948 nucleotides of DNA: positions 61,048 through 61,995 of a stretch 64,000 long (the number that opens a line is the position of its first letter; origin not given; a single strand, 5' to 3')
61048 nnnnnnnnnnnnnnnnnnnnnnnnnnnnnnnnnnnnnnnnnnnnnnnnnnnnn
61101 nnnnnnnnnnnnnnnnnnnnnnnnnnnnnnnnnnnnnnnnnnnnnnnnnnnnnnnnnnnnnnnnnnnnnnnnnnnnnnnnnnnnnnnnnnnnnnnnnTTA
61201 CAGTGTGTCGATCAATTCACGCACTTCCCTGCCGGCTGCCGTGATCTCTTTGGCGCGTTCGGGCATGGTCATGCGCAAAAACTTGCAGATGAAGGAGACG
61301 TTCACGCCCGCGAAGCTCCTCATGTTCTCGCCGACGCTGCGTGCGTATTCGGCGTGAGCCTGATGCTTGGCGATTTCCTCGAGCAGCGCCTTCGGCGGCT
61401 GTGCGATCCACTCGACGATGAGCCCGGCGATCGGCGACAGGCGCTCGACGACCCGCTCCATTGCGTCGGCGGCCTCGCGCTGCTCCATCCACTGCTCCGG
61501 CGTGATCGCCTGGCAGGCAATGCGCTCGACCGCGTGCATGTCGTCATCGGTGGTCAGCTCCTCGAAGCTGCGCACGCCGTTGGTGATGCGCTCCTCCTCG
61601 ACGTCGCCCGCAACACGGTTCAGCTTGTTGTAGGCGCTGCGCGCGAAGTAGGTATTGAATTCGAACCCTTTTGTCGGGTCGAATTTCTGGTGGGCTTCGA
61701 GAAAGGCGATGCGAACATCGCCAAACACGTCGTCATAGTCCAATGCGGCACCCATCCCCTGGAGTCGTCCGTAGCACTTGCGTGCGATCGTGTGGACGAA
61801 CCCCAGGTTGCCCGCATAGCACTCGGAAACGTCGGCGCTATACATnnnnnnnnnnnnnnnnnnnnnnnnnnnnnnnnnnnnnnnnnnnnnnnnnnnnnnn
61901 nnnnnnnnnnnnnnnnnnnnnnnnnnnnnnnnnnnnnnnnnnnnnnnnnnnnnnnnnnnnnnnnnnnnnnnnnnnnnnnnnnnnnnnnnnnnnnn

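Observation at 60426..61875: Phage sigma-70-family protein with region 2 only, followed by a Cys4 protein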

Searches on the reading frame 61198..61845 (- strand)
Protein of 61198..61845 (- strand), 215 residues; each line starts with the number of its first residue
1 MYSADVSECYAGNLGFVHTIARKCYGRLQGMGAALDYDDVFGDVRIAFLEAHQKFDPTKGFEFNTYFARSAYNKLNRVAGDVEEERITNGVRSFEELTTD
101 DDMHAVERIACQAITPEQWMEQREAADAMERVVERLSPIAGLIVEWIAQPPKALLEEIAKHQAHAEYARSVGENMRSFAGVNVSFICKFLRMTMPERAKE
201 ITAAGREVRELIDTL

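Call 4: search_protein_families(library=pfam, proteins=[window:61198-61845:-], max_evalue=1)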
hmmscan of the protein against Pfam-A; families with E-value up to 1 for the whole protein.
window:61198-61845:- (215 aa): 1 family
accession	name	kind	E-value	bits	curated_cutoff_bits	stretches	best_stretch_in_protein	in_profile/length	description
PF04542.20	Sigma70_r2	-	1.4e-07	31.7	24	1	10-74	2-60/71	Sigma-70 region 2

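Call 5: search_protein_families(library=phrogs, proteins=[window:61198-61845:-], max_evalue=0.1)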
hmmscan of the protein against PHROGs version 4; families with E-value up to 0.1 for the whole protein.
window:61198-61845:- (215 aa): 3 families
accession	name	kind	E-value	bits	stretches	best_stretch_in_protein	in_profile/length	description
phrog_3741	-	unknown function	1.1e-15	58.9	1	6-212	5-216/221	-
phrog_351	-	transcription regulation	3.1e-13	50.2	1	11-147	510-687/928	RNA polymerase sigma factor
phrog_15865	-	transcription regulation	0.02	15.1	1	17-114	29-133/386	RNA polymerase sigma factor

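Call 6: search_protein_families(library=ncbifam, proteins=[window:61198-61845:-], max_evalue=1)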
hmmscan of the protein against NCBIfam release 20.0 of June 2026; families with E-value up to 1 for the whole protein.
window:61198-61845:- (215 aa): 20 families
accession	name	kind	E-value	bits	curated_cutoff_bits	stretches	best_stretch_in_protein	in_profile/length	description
TIGR02937.1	sigma70-ECF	superfamily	7.7e-11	41.9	42.9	1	7-142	4-124/165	sigma-70 family RNA polymerase sigma factor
TIGR02479.1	FliA_WhiG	subfamily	1e-06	28.7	189.6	1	29-67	18-56/224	FliA/WhiG family RNA polymerase sigma factor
TIGR02394.1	rpoS_proteo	equivalog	0.00023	20.8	378.7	1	13-67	55-103/285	RNA polymerase sigma factor RpoS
TIGR02393.1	RpoD_Cterm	equivalog_domain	0.0009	18.9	354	1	11-117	7-103/238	RNA polymerase sigma factor RpoD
TIGR02997.1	Sig70-cyanoRpoD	subfamily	0.0016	17.8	384.5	1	12-66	82-130/298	RNA polymerase sigma factor, RpoD/SigA family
NF005643.0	PRK07406.1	equivalog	0.0036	16.4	500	1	12-77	168-227/397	RNA polymerase sigma factor RpoD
NF004566.0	PRK05901.2-4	equivalog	0.0046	16.2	531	1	8-82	196-264/448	RNA polymerase sigma factor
NF004207.0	PRK05657.1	equivalog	0.0063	15.9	394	1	13-67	98-146/329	RNA polymerase sigma factor RpoS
NF006666.0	PRK09210.1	equivalog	0.0086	15.4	572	1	12-68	140-190/370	RNA polymerase sigma factor RpoD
NF005642.0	PRK07405.1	subfamily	0.01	15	524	1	33-67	105-139/318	RNA polymerase sigma factor SigD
NF005920.0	PRK07921.1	subfamily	0.011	14.8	464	1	12-68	98-148/328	RNA polymerase sigma factor SigB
NF041931.2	MzaA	equivalog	0.019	13.8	800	1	12-66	483-531/726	MZA anti-phage system associated sigma-70 family RNA polymerase sigma factor MzaA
NF006176.0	PRK08311.2-4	equivalog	0.026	13.9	260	1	36-68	53-85/249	RNA polymerase sigma factor SigI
NF005413.0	PRK06986.1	subfamily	0.028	14.2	201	1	28-67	33-73/241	RNA polymerase sigma factor FliA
NF005785.0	PRK07598.1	equivalog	0.033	13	554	1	36-66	201-231/415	RNA polymerase sigma factor SigC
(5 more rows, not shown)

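Call 9: search_solved_structures(query=window:61198-61845:-, max_evalue=1, show_alignments=2)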
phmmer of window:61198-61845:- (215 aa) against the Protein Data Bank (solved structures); distinct sequences matched with E-value up to 1: 29.
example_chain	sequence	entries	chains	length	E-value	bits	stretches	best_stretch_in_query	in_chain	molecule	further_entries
8gzg_F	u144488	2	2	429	0.014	18.3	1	13-140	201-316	RNA polymerase sigma factor SigA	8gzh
8h3v_G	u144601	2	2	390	0.017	18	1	13-97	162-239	RNA polymerase sigma factor SigA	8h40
4x8k_A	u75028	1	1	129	0.034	17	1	13-69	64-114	RNA polymerase sigma factor SigA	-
9dvs_G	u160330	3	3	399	0.038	16.9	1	13-137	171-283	RNA polymerase sigma factor SigA1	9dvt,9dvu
6omf_F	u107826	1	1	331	0.074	15.9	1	12-68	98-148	RNA polymerase sigma factor RpoS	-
7pp4_f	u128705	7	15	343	0.092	15.6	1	13-69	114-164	RNA polymerase sigma factor SigB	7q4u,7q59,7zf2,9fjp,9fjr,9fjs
5ipl_F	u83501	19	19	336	0.096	15.6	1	12-68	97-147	RNA polymerase sigma factor RpoS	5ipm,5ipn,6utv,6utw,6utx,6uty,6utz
7l7b_F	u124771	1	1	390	0.096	15.6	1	13-79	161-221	RNA polymerase sigma factor SigA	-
6kj6_F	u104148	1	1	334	0.098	15.5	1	12-68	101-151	RNA polymerase sigma factor RpoS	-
6uu8_FFF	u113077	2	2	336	0.1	15.5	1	12-68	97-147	RNA polymerase sigma factor RpoS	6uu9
5h6x_A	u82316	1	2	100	0.12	15.3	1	13-67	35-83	RNA polymerase sigma factor RpoS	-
5tw1_F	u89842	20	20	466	0.12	15.2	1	13-79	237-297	RNA polymerase sigma factor SigA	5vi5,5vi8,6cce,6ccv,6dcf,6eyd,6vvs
5uh5_F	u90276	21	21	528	0.16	14.8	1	13-78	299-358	RNA polymerase sigma factor SigA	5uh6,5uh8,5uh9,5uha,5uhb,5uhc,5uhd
7kif_F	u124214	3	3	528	0.16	14.8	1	13-78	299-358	RNA polymerase sigma factor SigA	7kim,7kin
6bzo_F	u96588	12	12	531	0.17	14.8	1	13-78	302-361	RNA polymerase sigma factor SigA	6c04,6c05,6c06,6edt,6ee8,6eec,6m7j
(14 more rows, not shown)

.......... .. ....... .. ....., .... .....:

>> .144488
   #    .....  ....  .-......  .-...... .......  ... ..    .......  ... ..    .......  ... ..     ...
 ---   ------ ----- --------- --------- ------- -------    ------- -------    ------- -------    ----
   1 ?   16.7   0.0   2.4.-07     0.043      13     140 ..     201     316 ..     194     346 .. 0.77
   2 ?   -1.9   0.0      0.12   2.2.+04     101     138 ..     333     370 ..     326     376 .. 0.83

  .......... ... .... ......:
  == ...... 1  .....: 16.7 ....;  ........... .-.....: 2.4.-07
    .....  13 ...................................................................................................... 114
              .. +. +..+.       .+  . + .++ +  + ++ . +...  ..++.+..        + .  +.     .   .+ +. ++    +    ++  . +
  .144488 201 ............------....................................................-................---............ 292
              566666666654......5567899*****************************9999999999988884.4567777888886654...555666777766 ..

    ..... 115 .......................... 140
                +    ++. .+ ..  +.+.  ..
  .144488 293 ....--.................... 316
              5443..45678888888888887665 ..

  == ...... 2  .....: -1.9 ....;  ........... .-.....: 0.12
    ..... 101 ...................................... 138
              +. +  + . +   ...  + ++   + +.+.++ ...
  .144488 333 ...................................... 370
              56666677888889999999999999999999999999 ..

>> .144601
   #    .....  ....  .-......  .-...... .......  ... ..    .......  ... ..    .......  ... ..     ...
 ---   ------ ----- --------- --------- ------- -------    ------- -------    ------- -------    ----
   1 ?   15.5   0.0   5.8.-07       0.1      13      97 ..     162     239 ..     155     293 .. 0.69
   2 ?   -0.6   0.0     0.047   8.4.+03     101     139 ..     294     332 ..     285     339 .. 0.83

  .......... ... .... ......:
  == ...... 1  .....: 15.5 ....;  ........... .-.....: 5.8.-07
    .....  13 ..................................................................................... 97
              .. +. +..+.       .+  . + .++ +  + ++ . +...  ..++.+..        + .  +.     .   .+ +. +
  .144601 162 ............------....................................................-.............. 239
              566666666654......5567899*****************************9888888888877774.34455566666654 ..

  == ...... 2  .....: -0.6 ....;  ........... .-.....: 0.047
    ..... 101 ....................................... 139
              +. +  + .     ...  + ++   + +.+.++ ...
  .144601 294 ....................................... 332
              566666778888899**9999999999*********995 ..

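Call 11: search_dna_similar(query=window:61198-61845:-, collection=phages, mode=protein, max_evalue=0.001, max_rows=40)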
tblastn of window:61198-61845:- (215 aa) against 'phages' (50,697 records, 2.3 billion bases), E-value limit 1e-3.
Records with a match: 7; places in all: 7; records where one place covers at least 80% of the query: 7.
Best place of each record, by identity: <60% 7.
By first word of the organism name: Rhizobium 7.
By host as written in the record: Rhizobium etli CFN42 2; Rhizobium phaseoli N1_10 1; Rhizobium phaseoli N1_15 1; Rhizobium phaseoli N2_6 1; Rhizobium etli Y2_11 1; Rhizobium etli Y2_17 1.
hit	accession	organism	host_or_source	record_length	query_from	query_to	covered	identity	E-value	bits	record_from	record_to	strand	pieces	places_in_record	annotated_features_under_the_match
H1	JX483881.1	Rhizobium phage RHEph10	Rhizobium etli CFN42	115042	19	199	84%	27.5%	1e-7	57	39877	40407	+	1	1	putative RNA polymerase sigma factor protein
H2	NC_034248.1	Rhizobium phage RHEph10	Rhizobium etli CFN42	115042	19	199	84%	27.5%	1e-7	57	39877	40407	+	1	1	RNA polymerase sigma factor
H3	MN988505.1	Rhizobium phage RHph_N1_10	Rhizobium phaseoli N1_10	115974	19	210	89%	24.6%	3e-5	50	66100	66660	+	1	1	RNA polymerase sigma-70 factor protein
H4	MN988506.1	Rhizobium phage RHph_N1_15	Rhizobium phaseoli N1_15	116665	19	210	89%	24.6%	3e-5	50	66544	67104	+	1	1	RNA polymerase sigma-70 factor protein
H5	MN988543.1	Rhizobium phage RHph_N2_6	Rhizobium phaseoli N2_6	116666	19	210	89%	24.6%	3e-5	50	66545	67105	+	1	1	RNA polymerase sigma-70 factor protein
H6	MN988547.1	Rhizobium phage RHph_Y2_11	Rhizobium etli Y2_11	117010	19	199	84%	24.5%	2e-6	54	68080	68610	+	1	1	RNA polymerase sigma-70 factor protein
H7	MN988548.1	Rhizobium phage RHph_Y2_17_1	Rhizobium etli Y2_17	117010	19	199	84%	24.5%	2e-6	54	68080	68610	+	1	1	RNA polymerase sigma-70 factor protein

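Call 13: get_annotated_region(hit=H2, flank=6000)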
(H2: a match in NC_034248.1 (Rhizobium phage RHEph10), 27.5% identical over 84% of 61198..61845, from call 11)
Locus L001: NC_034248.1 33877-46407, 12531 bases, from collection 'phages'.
description: Rhizobium phage RHEph10, complete genome.
organism: Rhizobium phage RHEph10 (NCBI taxid 1220717)
taxonomy: Viruses; Duplodnaviria; Heunggongvirae; Uroviricota; Caudoviricetes
host: Rhizobium etli CFN42; source: -; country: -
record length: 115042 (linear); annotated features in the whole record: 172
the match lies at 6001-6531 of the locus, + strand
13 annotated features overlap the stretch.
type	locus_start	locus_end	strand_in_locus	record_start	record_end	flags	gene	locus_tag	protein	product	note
CDS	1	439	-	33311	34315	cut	-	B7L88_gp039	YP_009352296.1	replication protein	replication protein C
CDS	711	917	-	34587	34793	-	-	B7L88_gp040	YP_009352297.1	hypothetical protein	-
CDS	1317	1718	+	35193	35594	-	-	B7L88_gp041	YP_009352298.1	hypothetical protein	-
CDS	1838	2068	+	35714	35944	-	-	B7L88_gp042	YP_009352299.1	hypothetical protein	-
CDS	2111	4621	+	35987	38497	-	-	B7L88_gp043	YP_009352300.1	putative cobalamin biosynthesis protein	cobalt chelatase, CobT subunit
CDS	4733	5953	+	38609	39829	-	-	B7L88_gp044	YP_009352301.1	porphyrin biosynthesis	CobS; ATPase, AAA-5, CbbQ/NirQ/NorQ C-terminal, POG1859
CDS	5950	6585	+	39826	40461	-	-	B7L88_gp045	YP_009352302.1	RNA polymerase sigma factor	RNA polymerase sigma-70 region 2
CDS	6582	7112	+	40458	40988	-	-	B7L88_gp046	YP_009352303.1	hypothetical protein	-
CDS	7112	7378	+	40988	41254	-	-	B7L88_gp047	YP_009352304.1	hypothetical protein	-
CDS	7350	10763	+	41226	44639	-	-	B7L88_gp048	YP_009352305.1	DNA polymerase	PHP, C-terminal, DNA polymerase III, alpha subunit, uracil-DNA glycosylase-like, bacterial DNA polymerase III, alpha ...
CDS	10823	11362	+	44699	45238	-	-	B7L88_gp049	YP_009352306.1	hypothetical protein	-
CDS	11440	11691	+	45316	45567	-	-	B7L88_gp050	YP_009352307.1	hypothetical protein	-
CDS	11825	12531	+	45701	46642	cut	-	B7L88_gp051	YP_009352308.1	single strand DNA binding protein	-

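Call 14: find_homologous_proteins(query=window:61198-61845:-)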
Query window:61198-61845:- (215 aa): 8 proteins with E <= 0.001 among 437 candidates.
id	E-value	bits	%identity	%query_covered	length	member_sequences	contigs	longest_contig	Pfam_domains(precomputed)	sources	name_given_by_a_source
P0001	1.6e-139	480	100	100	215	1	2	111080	PF04542.21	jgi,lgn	jgi:RNA polymerase sigma factor (sigma-70 family)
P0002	1.1e-117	409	84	100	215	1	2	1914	PF04542.21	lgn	-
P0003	5.1e-111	387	80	100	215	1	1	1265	PF04542.21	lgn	-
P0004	4.6e-103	361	86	86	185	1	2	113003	-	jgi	jgi:RNA polymerase sigma factor (sigma-70 family)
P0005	1.3e-88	314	66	100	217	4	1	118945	-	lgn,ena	-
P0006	2.3e-80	287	60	100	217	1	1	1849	-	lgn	-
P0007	2.6e-79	284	59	100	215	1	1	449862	PF04542.21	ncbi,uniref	ncbi:sigma factor [Paraburkholderia sp.]|uniref:sigma factor n=1 Tax=Paraburkholderia sp. TaxID=1926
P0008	1.2e-71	259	68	86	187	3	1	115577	-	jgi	jgi:hypothetical protein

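Call 18: find_homologous_proteins(query=A1, max_evalue=0.01)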
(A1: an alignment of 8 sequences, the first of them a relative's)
Query A1 (8 sequences) (215 aa, profile of the alignment): 13 proteins with E <= 0.01 among 8000 candidates.
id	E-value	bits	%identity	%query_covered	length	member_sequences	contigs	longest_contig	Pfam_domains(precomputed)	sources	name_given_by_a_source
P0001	1.1e-124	432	100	100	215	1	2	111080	PF04542.21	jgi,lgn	jgi:RNA polymerase sigma factor (sigma-70 family)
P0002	2.4e-123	427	84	100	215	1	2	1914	PF04542.21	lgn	-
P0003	3.0e-121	421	80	100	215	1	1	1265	PF04542.21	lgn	-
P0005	9.5e-121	419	66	100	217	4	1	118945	-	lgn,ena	-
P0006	5.6e-115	400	60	100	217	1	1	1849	-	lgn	-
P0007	2.0e-113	395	59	100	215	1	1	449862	PF04542.21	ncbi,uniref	ncbi:sigma factor [Paraburkholderia sp.]|uniref:sigma factor n=1 Tax=Paraburkholderia sp. TaxID=1926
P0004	8.2e-103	360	86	86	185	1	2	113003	-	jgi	jgi:RNA polymerase sigma factor (sigma-70 family)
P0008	1.1e-98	347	68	86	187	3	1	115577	-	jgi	jgi:hypothetical protein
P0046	2.5e-98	346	57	100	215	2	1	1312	PF04542.21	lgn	-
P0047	6.7e-95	335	55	100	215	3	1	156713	PF04542.21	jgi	jgi:hypothetical protein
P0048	2.0e-94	333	55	100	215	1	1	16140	PF04542.21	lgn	-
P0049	3.4e-75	270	50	100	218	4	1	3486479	PF04542.21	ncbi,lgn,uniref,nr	ncbi:hypothetical protein N5B55_04680 [Ralstonia pickettii]|uniref:sigma factor n=1 Tax=Ralstonia pi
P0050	1.6e-45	173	41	100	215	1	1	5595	PF04542.21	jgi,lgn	jgi:RNA polymerase sigma factor (sigma-70 family)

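Call 28: search_protein_representatives(alignment_id=A1)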
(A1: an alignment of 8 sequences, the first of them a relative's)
Query: 8 sequences, 216 profile positions. Proteins with E-value up to 0.001 (for the whole library): 627; up to 1e-10: 277; up to 1e-30: 36. The best 150 are listed.
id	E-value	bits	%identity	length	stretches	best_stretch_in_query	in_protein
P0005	3.0e-121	419.0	-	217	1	1-216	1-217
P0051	1.1e-53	198.1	-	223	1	3-214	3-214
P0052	2.3e-46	174.2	-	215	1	5-212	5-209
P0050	5.0e-46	173.1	-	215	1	9-195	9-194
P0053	1.8e-45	171.2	-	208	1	8-204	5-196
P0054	4.6e-42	160.2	-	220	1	6-216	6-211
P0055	5.6e-42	159.9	-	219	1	5-212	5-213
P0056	9.7e-42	159.1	-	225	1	7-213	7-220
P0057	2.8e-41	157.6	-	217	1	8-209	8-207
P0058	9.9e-41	155.8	-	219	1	4-211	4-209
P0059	1.6e-39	151.9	-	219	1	6-211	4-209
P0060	4.2e-39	150.5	-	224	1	3-208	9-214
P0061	1.8e-38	148.4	-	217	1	4-178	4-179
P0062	2.3e-38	148.0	-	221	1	10-214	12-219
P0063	5.1e-38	146.9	-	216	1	5-213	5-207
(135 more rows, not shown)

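Call 30: predict_structure(alignment_id=A3)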
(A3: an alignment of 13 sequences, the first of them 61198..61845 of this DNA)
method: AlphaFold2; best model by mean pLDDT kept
length: 215 residues; sequences in the alignment: 13
mean_pLDDT: 78.2   pTM: 0.41
mean pLDDT of the five models: 78.2, 76.7, 75.2, 70.9, 70.2
residues with pLDDT >= 90: 52; 70-90: 115; 50-70: 24; < 50: 24
segments of 3 or more residues with pLDDT < 50: 90-113
pLDDT, mean of each block of 10 residues (from residue 1): 83 89 83 79 89 83 83 80 61 41 35 56 68 81 89 92 90 86 92 91 91 79
secondary structure, 60 per line:
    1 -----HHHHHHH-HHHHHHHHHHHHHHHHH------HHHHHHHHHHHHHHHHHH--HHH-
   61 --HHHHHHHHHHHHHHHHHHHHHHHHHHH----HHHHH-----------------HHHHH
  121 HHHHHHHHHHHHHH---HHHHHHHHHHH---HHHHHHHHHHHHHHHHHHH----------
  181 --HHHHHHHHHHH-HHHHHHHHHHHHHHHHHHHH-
elements in order: H6-12 H14-30 H37-54 H63-89 H94-98 H116-134 H138-148 H152-170 H183-193 H195-214
